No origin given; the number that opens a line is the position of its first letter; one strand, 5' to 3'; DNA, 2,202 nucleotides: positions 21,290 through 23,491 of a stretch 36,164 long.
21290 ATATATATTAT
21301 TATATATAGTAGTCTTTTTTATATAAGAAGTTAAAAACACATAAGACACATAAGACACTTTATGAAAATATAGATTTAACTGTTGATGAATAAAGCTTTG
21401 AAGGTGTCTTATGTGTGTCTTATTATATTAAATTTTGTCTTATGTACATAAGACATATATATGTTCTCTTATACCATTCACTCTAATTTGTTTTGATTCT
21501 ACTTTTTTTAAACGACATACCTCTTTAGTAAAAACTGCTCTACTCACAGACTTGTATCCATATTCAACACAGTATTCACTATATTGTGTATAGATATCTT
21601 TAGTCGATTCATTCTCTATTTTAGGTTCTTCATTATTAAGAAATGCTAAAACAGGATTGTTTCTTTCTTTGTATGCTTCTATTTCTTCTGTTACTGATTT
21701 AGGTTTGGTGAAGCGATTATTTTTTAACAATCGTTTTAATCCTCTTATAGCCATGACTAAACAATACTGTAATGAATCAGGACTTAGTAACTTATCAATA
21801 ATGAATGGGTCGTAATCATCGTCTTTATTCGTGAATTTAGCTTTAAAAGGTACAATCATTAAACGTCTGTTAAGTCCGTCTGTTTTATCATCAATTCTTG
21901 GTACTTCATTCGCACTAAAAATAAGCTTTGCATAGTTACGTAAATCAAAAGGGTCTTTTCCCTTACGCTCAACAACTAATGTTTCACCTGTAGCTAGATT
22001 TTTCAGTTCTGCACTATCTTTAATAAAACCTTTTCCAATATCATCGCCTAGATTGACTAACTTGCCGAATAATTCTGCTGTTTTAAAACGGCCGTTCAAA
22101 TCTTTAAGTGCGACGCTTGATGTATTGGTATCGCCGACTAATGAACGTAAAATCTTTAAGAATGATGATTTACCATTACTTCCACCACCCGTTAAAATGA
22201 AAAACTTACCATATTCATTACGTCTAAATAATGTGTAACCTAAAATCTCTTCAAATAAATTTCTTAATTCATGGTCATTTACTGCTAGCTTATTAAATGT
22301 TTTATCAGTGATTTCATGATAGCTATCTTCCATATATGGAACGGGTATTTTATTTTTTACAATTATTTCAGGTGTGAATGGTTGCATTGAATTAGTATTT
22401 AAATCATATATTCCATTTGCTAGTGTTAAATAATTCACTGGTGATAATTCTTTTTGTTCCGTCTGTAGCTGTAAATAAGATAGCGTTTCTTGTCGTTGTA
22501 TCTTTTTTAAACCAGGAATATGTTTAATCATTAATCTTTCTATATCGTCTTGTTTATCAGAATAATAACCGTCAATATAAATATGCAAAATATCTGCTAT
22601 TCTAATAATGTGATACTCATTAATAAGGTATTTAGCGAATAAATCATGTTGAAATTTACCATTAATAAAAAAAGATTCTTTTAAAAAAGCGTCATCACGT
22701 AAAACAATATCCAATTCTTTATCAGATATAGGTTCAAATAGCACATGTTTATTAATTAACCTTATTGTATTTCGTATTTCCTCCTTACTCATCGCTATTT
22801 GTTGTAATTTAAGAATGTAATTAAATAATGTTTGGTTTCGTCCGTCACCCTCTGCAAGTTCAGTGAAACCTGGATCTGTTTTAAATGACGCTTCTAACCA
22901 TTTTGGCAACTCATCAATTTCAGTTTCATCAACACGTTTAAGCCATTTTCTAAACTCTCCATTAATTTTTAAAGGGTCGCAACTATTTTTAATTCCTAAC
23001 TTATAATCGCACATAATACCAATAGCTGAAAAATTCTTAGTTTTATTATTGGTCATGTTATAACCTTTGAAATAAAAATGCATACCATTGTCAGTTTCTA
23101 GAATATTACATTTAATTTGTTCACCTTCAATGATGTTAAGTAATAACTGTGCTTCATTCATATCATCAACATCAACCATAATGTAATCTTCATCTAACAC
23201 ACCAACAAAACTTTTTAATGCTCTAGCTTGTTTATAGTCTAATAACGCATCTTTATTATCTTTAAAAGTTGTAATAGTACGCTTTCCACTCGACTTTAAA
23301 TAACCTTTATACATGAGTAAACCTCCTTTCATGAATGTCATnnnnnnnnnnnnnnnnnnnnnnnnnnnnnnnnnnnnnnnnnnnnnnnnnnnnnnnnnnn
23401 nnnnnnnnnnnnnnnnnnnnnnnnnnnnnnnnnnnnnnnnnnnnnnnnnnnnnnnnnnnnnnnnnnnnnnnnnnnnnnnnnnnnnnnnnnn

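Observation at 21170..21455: Iteron array with two palindromes flanking an AT-rich core immediately 3' of the primase gene - candidate replication origin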

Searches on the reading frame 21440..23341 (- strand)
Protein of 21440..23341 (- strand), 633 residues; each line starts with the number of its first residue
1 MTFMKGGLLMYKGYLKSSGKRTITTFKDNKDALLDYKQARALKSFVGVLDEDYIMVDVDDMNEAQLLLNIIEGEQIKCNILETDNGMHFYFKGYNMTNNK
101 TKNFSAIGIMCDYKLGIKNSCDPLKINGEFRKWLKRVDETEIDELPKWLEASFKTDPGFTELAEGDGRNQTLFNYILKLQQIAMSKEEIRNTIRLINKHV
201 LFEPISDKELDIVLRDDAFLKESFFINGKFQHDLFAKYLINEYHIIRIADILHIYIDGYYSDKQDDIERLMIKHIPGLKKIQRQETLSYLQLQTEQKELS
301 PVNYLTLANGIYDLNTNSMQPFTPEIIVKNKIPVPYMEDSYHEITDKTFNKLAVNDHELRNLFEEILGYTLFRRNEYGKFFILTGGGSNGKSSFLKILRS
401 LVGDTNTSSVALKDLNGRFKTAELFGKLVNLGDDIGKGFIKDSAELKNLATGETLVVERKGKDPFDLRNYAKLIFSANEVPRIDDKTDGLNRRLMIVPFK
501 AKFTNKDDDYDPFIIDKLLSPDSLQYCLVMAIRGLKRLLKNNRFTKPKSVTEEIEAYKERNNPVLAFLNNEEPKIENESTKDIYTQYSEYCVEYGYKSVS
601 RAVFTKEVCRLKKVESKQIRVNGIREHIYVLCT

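Call 8: search_protein_families(library=pfam, proteins=[window:21440-23341:-], max_evalue=0.01)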
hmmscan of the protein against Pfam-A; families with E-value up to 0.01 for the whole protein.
window:21440-23341:- (633 aa): 3 families
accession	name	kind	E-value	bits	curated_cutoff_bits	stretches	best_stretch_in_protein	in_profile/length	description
PF19263.5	DUF5906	-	8.3e-25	88.1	27.6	1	383-493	1-114/114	Family of unknown function (DUF5906)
PF08706.16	D5_N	-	8.7e-06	26.5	22.4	1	244-339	36-130/145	D5 N terminal like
PF03288.22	Pox_D5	-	4.5e-05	24.3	21.4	1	560-608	2-53/86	Poxvirus D5 protein-like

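Call 9: search_protein_families(library=phrogs, proteins=[window:21440-23341:-], max_evalue=0.001)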
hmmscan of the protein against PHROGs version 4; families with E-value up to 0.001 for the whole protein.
window:21440-23341:- (633 aa): 11 families
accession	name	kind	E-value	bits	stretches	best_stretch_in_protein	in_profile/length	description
phrog_864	-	DNA, RNA and nucleotide metabolism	3.6e-224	748.5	1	9-631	7-622/1064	DNA primase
phrog_7601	-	unknown function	8.2e-56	190.5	1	360-608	2-250/289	-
phrog_1829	-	DNA, RNA and nucleotide metabolism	7.7e-54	184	1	282-613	405-739/772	DNA primase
phrog_6088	-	DNA, RNA and nucleotide metabolism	3.3e-48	165.7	1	285-617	414-750/772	DNA primase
phrog_1156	-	DNA, RNA and nucleotide metabolism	2.1e-46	159.9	1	304-619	483-811/855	DNA primase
phrog_1883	-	DNA, RNA and nucleotide metabolism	1.3e-30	107.4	1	286-596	397-714/756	DNA helicase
phrog_2478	-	DNA, RNA and nucleotide metabolism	6.5e-29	101.6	1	303-623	507-831/854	DNA polymerase/primase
phrog_16213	-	DNA, RNA and nucleotide metabolism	5.6e-21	75.5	1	302-539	313-553/732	DNA primase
phrog_16950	-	DNA, RNA and nucleotide metabolism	8.8e-20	71.2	1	290-630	468-832/843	DNA primase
phrog_12939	-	DNA, RNA and nucleotide metabolism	2.3e-09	38.5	1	304-467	134-303/368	DNA primase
phrog_4210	-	DNA, RNA and nucleotide metabolism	2.6e-07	29.8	1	378-497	176-298/1304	DNA polymerase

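Call 11: search_dna_similar(query=window:21440-23341:-, collection=phages, mode=protein, max_rows=40)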
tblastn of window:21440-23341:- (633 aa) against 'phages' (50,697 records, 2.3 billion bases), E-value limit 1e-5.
Records with a match: 1493; places in all: 1495; records where one place covers at least 80% of the query: 17.
Best place of each record, by identity: <60% 1493.
By first word of the organism name: Streptococcus 497; Mycobacterium 228; Enterococcus 131; Microbacterium 120; Vibrio 81; Arthrobacter 74; Gordonia 50; Streptomyces 45; Bacteriophage 31; Listeria 22; and 66 more.
By host as written in the record: Mycobacterium smegmatis mc2 155 163; - 106; Streptococcus thermophilus 102; Microbacterium foliorum NRRL B-24224 68; Arthrobacter globiformis B-2979 45; Vibrio lentus 44; Enterococcus faecalis 41; Gordonia terrae 3612 38; and 476 more.
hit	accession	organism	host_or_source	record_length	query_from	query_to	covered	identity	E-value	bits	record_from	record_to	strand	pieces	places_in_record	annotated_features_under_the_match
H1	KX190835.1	Bacillus phage vB_BtS_BMBtp15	Bacillus thuringiensis BGSC 4AE1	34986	10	630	98%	58.0%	0e+0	753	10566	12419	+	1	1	primase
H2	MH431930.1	Paenibacillus phage Wanderer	Paenibacillus larvae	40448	10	621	97%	48.9%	0e+0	616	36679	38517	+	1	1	DNA primase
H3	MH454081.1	Paenibacillus phage LincolnB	Paenibacillus larvae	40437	10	621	97%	48.9%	0e+0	616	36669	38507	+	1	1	DNA primase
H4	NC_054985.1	Paenibacillus phage Wanderer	Paenibacillus larvae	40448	10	621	97%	48.9%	0e+0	616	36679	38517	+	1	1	DNA primase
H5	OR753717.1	Mycoplasmopsis phage vB_Mfe_PMF329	Mycoplasmopsis felis MF329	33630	54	633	92%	28.9%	5e-61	226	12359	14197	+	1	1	DNA primase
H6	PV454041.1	Staphylococcus phage HHU-22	Staphylococcus sp.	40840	48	630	92%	28.2%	2e-47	186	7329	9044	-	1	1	DNA primase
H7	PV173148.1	Enterococcus phage vB_CECAV_04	Enterococcus cecorum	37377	30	617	93%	26.9%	4e-35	148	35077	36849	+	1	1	DNA primase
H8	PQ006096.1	bajarodcaudo virus 5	Peromyscus fraterculus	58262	14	595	92%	26.3%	3e-39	161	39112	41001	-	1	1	viral dsDNA helicase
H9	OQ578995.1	Staphylococcus phage phiST9-C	Staphylococcus aureus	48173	27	630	95%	25.3%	5e-38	157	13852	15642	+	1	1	hypothetical protein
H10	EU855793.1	Listeria phage P40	Listeria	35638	35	631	94%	25.6%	8e-32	138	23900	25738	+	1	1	gp32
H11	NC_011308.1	Listeria phage P40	Listeria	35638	35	631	94%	25.6%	8e-32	138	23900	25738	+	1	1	DNA primase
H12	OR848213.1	Listeria phage LM 4-14-1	Listeria monocytogenes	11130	54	632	91%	26.3%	7e-37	154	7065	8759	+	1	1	record has no annotation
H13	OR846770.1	Listeria phage LM 4-11-1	Listeria monocytogenes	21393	54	632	91%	26.3%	7e-37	154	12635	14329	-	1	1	record has no annotation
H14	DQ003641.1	Listeria phage P35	Listeria monocytogenes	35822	75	630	88%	24.6%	5e-33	142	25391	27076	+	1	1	gp34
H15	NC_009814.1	Listeria phage P35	Listeria monocytogenes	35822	75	630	88%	24.6%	5e-33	142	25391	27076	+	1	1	DNA primase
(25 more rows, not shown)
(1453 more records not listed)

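Call 12: get_annotated_region(hit=H1, flank=4000)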
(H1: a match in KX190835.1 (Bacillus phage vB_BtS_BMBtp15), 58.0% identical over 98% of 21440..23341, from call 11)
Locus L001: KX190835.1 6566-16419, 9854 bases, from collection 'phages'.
description: Bacillus phage vB_BtS_BMBtp15, complete genome.
organism: Bacillus phage vB_BtS_BMBtp15 (NCBI taxid 1868827)
taxonomy: Viruses; Duplodnaviria; Heunggongvirae; Uroviricota; Caudoviricetes
host: Bacillus thuringiensis BGSC 4AE1; source: -; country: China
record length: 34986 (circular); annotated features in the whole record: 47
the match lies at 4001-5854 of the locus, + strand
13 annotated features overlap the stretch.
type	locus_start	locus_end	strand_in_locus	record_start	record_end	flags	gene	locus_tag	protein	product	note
CDS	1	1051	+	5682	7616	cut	-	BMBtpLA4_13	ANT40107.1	NTP-binding protein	-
CDS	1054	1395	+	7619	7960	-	-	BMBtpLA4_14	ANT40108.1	hypothetical protein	-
CDS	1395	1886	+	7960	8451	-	-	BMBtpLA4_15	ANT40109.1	hypothetical protein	-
CDS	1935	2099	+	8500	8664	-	-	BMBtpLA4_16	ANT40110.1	hypothetical protein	-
CDS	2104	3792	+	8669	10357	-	-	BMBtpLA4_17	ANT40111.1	DNA polymerase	-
CDS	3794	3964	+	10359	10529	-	-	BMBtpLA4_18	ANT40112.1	hypothetical protein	-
CDS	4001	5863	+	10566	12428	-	-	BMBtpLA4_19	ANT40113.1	primase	-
CDS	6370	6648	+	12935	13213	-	-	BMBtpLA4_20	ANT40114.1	hypothetical protein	-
CDS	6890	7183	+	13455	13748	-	-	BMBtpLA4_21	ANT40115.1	hypothetical protein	-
CDS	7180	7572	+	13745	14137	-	-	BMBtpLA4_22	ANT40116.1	homing endonuclease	-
CDS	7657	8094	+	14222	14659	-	-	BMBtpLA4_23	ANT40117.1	terminase small subunit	-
CDS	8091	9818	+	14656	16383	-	-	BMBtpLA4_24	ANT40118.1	terminase large subunit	-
CDS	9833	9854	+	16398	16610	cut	-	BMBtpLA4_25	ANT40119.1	hypothetical protein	-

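Call 13: get_annotated_region(hit=H2, flank=4000)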
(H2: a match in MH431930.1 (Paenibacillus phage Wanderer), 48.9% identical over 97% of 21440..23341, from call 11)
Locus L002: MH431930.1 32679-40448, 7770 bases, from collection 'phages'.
description: Paenibacillus phage Wanderer, complete genome.
organism: Paenibacillus phage Wanderer (NCBI taxid 2249779)
taxonomy: Viruses; Duplodnaviria; Heunggongvirae; Uroviricota; Caudoviricetes; Gochnauervirinae; Wanderervirus; Wanderervirus wanderer
host: Paenibacillus larvae; source: bee debris; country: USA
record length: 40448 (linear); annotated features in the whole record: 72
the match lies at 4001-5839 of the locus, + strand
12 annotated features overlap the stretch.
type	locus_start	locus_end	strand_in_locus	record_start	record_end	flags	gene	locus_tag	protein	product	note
CDS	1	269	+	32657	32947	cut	-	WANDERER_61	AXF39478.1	hypothetical protein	Original Glimmer call @bp 32657 has strength 8.53; GeneMark.hmm call @ 32657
CDS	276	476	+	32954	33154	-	-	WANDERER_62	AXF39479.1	hypothetical protein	Original Glimmer call @bp 32954 has strength 8.52; GeneMark.hmm call @ 32954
CDS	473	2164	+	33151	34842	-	-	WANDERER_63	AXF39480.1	DNA polymerase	Original Glimmer call @bp 33151 has strength 7.35; GeneMark.hmm call @ 33151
CDS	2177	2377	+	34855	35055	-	-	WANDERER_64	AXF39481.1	hypothetical protein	Original Glimmer call @bp 34855 has strength 3.76; Chose 34855 due to all three calls in favor and captures all coding ...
CDS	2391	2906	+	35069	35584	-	-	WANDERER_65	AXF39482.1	hypothetical protein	Original Glimmer call @bp 35069 has strength 6.75; GeneMark.hmm call @ 35069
CDS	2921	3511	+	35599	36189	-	-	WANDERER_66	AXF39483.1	hypothetical protein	Original Glimmer call @bp 35599 has strength 9.08; GeneMark.hmm call @ 35599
CDS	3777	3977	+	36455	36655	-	-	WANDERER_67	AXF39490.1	hypothetical protein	Only one viable start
CDS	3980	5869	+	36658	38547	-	-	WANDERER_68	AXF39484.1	DNA primase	Original Glimmer call @bp 36658 has strength 7.72; GeneMark.hmm call @bp 36670; Chose 36658 because two calls in favor ...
CDS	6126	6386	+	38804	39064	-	-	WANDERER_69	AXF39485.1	RNA polymerase subunit sigma 28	Original Glimmer call @bp 38804 has strength 5.96; GeneMark calls start at 38849; GeneMark.HMM calls start @bp 38804.; ...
CDS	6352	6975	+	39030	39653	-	-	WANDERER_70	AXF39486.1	RNA polymerase subunit sigma 24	Original Glimmer call @bp 39030 has strength 3.62; GeneMark calls start at 39057; Longest one has all three calls in ...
CDS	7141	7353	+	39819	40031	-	-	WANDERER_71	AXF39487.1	restriction endonuclease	Original Glimmer call @bp 39819 has strength 6.84; GeneMark.hmm call @ 39819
CDS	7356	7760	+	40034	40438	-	-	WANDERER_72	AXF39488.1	HNH endonuclease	Original Glimmer call @bp 40070 has strength 2.82; GeneMark.hmm call @bp 40034; Chose 40034 due to one call in favor, ...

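Call 20: find_related_loci(query=window:21440-23341:-, collection=viral_contigs, flank=3000)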
Query window:21440-23341:- (633 aa) in viral_contigs; peptide patterns used: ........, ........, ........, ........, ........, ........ (x = any residue, [..] = any of these).
15 stretches matched a pattern; 7 encode a relative of the query (tblastn E <= 1e-3); 6 distinct loci.
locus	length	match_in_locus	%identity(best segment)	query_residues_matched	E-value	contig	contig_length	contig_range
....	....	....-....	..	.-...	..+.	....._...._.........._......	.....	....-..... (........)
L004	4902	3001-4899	99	1-633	0e+0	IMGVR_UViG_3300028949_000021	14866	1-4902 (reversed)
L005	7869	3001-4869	86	8-630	0e+0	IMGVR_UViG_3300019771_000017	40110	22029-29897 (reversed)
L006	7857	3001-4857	58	9-630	0e+0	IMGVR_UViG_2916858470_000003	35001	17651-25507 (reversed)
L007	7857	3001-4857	58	9-630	0e+0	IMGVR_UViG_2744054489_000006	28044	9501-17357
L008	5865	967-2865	99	1-633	0e+0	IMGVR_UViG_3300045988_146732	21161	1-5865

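Call 21: find_homologous_proteins(query=window:21440-23341:-, max_evalue=1e-30)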
Query window:21440-23341:- (633 aa): 2739 proteins with E <= 1e-30 among 8000 candidates; the best 120 are listed.
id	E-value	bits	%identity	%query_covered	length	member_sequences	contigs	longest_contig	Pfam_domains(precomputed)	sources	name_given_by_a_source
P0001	0.0e+0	1344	96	98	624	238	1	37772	PF19263.6,PF08706.17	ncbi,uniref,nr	ncbi:phage/plasmid primase, P4 family [Staphylococcus sp. HMSC077H01]|uniref:DNA primase family prot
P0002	0.0e+0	1305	91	99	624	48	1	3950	PF19263.6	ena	-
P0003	0.0e+0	1224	86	98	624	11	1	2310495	PF19263.6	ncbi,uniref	ncbi:hypothetical protein SKB0068_14620 [Staphylococcus hominis subsp. novobiosepticus]|uniref:DNA p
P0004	0.0e+0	1210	85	98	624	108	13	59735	PF19263.6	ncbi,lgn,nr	ncbi:TPA: DNA primase [Staphylococcus aureus]|nr:DNA primase [Staphylococcus aureus] HCX2175609.1 DN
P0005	0.0e+0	1210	85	98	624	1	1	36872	PF19263.6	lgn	-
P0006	0.0e+0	1134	86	90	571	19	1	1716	PF19263.6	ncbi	ncbi:DNA primase family protein, partial [Staphylococcus aureus]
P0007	0.0e+0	1079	78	98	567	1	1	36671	PF19263.6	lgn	-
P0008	0.0e+0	1035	86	83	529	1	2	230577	PF19263.6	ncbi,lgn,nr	ncbi:putative DNA primase-phage associated [Staphylococcus aureus]|nr:DNA primase family protein [St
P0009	7.1e-248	842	61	98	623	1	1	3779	PF19263.6,PF03288.23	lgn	-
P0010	2.8e-247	840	61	98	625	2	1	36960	PF19263.6,PF03288.23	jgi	jgi:putative DNA primase/helicase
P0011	9.8e-246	835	60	98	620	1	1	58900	PF19263.6,PF03288.23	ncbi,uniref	ncbi:DNA primase family protein [Bacillus sp. JJ722]|uniref:DNA primase family protein n=1 Tax=Bacil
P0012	1.3e-245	835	60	98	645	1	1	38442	PF19263.6,PF08706.17,PF03288.23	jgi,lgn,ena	-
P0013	7.0e-245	832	60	98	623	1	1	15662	PF19263.6,PF03288.23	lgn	-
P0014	6.8e-244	829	60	98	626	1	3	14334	PF19263.6,PF03288.23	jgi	jgi:putative DNA primase/helicase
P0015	1.2e-243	828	59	98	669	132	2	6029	PF19263.6,PF03288.23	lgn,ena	-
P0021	7.7e-243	825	59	98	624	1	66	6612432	PF19263.6,PF08706.17,PF03288.23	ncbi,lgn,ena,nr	ncbi:phage/plasmid primase, P4 family [Bacillus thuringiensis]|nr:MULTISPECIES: DNA primase family p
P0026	3.0e-242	824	59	98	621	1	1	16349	PF19263.6,PF08706.17,PF03288.23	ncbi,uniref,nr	ncbi:phage/plasmid primase, P4 family [Bacillus thuringiensis]|uniref:DNA primase family protein n=1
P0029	8.1e-242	822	59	98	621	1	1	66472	PF19263.6,PF03288.23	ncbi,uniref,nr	ncbi:phage/plasmid primase, P4 family [Bacillus mycoides]|uniref:DNA primase family protein n=1 Tax=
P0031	1.1e-241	822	59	98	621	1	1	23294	PF19263.6,PF03288.23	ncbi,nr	ncbi:phage/plasmid primase, P4 family [Bacillus cereus]|nr:phage/plasmid primase, P4 family [Bacillu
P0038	2.6e-241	820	59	98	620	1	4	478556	PF19263.6,PF03288.23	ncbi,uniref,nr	ncbi:phage/plasmid primase, P4 family [Lederbergia wuyishanensis]|uniref:DNA primase family protein 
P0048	1.2e-240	818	59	98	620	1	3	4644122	PF19263.6,PF03288.23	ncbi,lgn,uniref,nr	ncbi:DNA primase family protein [Bacillus cereus]|uniref:Phage/plasmid primase, P4 family domain-con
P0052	3.6e-240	817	58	98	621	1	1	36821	PF19263.6,PF03288.23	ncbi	ncbi:TPA: phage/plasmid primase, P4 family [Bacillus toyonensis]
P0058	1.2e-239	815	58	98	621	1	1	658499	PF19263.6,PF08706.17,PF03288.23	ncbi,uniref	ncbi:phage/plasmid primase, P4 family [Ornithinibacillus salinisoli]|uniref:Phage/plasmid primase, P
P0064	2.0e-239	814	59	98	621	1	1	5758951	PF19263.6,PF03288.23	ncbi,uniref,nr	ncbi:phage/plasmid primase, P4 family [Bacillus thuringiensis]|uniref:DNA primase family protein n=1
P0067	2.7e-239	814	59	98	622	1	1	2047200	PF19263.6,PF03288.23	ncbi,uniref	ncbi:phage/plasmid primase, P4 family [Aeribacillus sp. FSL K6-1305]|uniref:DNA primase family prote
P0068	2.7e-239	814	59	98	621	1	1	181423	PF02257.22,PF19263.6,PF03288.23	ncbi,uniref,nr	ncbi:phage/plasmid primase, P4 family [Virgibacillus sp. AGTR]|uniref:DNA primase family protein n=1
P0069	3.1e-239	814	58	98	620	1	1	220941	PF19263.6,PF03288.23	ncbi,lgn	ncbi:TPA: phage/plasmid primase, P4 family [Bacillus cereus]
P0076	6.0e-239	813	58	98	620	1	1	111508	PF19263.6,PF03288.23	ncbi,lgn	ncbi:TPA: phage/plasmid primase, P4 family [Bacillus pacificus]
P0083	7.4e-239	812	58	98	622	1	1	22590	PF19263.6,PF03288.23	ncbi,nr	ncbi:phage/plasmid primase, P4 family [Aeribacillus pallidus]|nr:phage/plasmid primase, P4 family [A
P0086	8.3e-239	812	58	98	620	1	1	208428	PF19263.6,PF03288.23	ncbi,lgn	ncbi:TPA: phage/plasmid primase, P4 family [Bacillus cereus]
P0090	1.2e-238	812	58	98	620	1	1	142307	PF19263.6,PF03288.23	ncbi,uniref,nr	ncbi:phage/plasmid primase, P4 family [Bacillus sp. CCB-MMP212]|uniref:DNA primase family protein n=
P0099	2.0e-238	811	58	98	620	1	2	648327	PF19263.6,PF03288.23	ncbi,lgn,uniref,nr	ncbi:phage/plasmid primase, P4 family [Bacillus thuringiensis]|uniref:DNA primase family protein n=1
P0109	2.9e-238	810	58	98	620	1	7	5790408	PF19263.6,PF03288.23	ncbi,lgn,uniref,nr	ncbi:phage/plasmid primase, P4 family [Bacillus thuringiensis]|uniref:DNA primase n=1 Tax=Bacillus t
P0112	3.2e-238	810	58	98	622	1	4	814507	PF19263.6,PF03288.23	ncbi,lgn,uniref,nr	ncbi:phage/plasmid primase, P4 family [Bacillus toyonensis]|uniref:DNA primase family protein n=1 Ta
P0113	4.5e-238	810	58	98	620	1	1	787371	PF19263.6,PF03288.23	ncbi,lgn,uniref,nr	ncbi:phage/plasmid primase, P4 family [Bacillus mobilis]|uniref:DNA primase family protein n=1 Tax=B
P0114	4.5e-238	810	58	98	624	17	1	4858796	PF19263.6,PF03288.23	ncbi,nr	ncbi:phage/plasmid primase, P4 family domain-containing protein [Bacillus cereus MSX-A1]|nr:phage/pl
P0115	4.6e-238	810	58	98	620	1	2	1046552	PF19263.6,PF03288.23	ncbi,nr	ncbi:TPA: DNA primase family protein [Bacillus thuringiensis]|nr:phage/plasmid primase, P4 family [B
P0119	5.5e-238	809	58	98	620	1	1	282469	PF19263.6,PF03288.23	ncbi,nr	ncbi:phage/plasmid primase, P4 family [Bacillus cereus]|nr:phage/plasmid primase, P4 family [Bacillu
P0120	5.5e-238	809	58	98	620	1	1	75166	PF19263.6,PF03288.23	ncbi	ncbi:phage/plasmid primase, P4 family [Bacillus cereus]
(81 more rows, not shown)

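Call 24: find_encoding_contigs(protein=P0004, flank=3000, max_places=4)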
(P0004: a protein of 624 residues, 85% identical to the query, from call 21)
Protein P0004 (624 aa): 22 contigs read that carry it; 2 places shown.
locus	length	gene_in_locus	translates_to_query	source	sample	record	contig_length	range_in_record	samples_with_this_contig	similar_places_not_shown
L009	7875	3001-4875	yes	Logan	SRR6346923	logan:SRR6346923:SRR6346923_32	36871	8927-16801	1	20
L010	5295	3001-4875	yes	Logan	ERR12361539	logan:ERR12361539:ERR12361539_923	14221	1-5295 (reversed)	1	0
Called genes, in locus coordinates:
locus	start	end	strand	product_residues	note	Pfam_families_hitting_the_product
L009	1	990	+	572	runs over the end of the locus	-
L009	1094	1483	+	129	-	-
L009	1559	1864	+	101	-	PF03819:MazG (weak)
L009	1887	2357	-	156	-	-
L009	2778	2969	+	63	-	-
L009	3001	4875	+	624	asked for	PF19263:DUF5906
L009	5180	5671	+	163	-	PF13412:HTH_24 (faint), PF08281:Sigma70_r4_2, PF04545:Sigma70_r4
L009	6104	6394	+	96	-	PF01844:HNH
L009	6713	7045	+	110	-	-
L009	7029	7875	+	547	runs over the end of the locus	PF03354:TerL_ATPase, PF20441:TerL_nuclease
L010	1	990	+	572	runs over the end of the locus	-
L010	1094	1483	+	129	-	-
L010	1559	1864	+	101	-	PF03819:MazG (weak)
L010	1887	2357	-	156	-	-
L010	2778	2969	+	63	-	-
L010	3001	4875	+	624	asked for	PF19263:DUF5906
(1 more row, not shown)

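Call 25: find_encoding_contigs(protein=P0007, flank=3000, max_places=3)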
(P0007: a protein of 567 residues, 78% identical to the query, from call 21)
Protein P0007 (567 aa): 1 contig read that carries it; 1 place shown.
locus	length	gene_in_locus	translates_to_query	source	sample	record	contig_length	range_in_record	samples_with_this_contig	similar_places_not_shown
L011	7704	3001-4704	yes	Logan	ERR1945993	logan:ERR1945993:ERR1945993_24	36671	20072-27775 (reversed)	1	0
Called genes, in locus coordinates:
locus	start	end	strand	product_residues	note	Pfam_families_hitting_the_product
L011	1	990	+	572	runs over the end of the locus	-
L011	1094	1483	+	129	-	-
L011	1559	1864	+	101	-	PF03819:MazG (weak)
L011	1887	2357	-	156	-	-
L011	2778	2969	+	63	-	-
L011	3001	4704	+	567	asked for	PF19263:DUF5906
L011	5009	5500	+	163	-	PF13412:HTH_24 (faint), PF08281:Sigma70_r4_2, PF04545:Sigma70_r4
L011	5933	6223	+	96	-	PF01844:HNH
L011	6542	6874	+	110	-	-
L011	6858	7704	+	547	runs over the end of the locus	PF03354:TerL_ATPase, PF20441:TerL_nuclease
